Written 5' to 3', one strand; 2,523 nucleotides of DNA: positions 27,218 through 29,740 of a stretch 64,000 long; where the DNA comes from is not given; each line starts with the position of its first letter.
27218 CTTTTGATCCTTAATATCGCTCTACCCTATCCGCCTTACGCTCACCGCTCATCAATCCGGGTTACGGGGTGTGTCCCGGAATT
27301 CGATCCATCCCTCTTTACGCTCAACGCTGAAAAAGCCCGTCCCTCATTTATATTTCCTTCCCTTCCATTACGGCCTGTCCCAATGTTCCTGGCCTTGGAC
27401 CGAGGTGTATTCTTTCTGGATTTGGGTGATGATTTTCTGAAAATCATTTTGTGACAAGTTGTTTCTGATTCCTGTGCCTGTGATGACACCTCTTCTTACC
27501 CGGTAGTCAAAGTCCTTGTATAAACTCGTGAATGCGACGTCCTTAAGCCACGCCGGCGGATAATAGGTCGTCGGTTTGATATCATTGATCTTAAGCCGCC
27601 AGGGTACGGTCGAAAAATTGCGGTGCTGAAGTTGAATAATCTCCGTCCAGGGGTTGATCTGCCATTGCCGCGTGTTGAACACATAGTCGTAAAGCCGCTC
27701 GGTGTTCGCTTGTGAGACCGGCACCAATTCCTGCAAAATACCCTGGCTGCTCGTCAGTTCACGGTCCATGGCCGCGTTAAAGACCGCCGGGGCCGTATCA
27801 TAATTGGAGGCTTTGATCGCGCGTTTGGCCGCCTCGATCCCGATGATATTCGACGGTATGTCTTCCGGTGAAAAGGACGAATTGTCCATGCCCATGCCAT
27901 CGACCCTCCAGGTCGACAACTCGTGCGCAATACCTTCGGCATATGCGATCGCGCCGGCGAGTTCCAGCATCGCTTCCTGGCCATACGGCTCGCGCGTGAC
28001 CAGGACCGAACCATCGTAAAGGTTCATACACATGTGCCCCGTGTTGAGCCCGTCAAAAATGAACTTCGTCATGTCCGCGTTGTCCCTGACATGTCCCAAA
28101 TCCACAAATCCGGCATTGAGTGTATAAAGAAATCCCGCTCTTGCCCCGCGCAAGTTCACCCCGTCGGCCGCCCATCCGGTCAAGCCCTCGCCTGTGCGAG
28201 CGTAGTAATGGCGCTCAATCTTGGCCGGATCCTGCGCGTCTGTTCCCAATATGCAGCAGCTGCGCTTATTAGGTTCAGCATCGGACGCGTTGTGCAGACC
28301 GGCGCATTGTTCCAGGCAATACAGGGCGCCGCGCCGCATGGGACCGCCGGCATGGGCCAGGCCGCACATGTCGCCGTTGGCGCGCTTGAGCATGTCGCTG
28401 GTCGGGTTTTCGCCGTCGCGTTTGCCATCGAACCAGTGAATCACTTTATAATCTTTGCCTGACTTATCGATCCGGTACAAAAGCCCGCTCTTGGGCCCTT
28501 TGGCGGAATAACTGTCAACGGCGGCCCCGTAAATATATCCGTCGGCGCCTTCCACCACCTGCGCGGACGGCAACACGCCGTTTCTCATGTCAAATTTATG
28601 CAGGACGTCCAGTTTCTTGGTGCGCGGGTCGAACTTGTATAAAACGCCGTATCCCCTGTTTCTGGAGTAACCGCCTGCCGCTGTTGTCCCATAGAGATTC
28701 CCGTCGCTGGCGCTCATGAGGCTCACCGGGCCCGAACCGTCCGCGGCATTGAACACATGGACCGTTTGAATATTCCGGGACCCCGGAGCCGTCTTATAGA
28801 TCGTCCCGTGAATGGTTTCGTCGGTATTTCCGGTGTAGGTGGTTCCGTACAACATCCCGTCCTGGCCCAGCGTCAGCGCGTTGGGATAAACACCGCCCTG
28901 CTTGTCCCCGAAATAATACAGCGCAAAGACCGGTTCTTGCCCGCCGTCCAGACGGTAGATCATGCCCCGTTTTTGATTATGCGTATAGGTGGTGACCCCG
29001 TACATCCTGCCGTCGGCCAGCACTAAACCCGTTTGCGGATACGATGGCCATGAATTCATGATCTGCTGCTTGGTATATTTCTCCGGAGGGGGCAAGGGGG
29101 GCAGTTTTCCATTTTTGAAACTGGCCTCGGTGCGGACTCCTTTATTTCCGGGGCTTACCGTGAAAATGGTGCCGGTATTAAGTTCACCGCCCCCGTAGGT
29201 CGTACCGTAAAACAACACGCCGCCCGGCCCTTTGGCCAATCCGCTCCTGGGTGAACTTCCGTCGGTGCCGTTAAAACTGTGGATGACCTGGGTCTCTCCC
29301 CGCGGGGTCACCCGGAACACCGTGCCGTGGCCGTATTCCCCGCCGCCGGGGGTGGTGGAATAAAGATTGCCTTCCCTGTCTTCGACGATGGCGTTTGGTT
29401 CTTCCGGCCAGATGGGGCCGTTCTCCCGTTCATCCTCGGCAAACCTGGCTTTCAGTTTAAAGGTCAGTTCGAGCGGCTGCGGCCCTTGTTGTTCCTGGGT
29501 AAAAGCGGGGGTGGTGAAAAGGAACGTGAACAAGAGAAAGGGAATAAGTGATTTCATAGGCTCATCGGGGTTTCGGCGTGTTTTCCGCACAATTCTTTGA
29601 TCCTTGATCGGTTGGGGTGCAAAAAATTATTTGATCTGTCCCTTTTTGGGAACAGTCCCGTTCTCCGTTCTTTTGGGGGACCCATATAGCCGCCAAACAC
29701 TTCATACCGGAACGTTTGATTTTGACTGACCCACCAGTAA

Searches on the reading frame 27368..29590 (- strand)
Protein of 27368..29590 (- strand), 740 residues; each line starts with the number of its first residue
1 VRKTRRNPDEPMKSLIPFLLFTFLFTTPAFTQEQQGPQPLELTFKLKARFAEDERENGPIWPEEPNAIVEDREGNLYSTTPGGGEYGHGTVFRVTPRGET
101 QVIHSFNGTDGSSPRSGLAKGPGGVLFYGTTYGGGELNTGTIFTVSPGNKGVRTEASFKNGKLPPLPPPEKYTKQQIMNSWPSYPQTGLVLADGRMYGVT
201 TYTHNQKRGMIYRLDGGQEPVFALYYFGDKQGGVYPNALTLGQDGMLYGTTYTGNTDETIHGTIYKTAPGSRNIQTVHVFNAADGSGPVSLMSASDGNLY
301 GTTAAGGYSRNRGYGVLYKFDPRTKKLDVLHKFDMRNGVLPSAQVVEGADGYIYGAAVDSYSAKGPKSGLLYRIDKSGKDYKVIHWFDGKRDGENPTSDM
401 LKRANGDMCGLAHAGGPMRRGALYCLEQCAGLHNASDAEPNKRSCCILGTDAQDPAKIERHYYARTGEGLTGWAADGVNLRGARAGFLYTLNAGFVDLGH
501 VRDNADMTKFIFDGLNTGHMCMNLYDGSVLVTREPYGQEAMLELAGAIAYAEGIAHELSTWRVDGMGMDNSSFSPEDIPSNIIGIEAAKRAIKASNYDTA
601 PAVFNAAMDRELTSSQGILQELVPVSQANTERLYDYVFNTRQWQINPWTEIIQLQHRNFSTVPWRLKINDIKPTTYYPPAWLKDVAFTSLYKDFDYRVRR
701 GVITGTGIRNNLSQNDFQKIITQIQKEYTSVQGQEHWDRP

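Call 3: search_protein_families(library=pfam, proteins=[window:27368-29590:-], max_evalue=0.1)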
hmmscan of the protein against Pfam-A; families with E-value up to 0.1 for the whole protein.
window:27368-29590:- (740 aa): 2 families
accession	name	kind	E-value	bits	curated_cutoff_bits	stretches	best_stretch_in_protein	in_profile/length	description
PF13265.11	DUF4056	-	2.7e-16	60.2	23.6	2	458-514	43-96/266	Protein of unknown function (DUF4056)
PF08450.18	SGL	-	0.0081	16.2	26.3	0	294-339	94-139/246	SMP-30/Gluconolactonase/LRE-like region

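Call 5: search_protein_families(library=ncbifam, proteins=[window:27368-29590:-], max_evalue=0.1)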
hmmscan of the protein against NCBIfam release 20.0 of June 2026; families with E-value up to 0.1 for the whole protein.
window:27368-29590:- (740 aa): 2 families
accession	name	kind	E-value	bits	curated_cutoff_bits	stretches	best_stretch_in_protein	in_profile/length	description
TIGR03803.2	Gloeo_Verruco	domain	5.5e-60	198.9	44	6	67-110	7-50/50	choice-of-anchor tandem repeat GloVer-containing protein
NF033206.1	ScyE_fam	subfamily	6.4e-06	25.9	80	1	236-339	208-307/333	ScyD/ScyE family protein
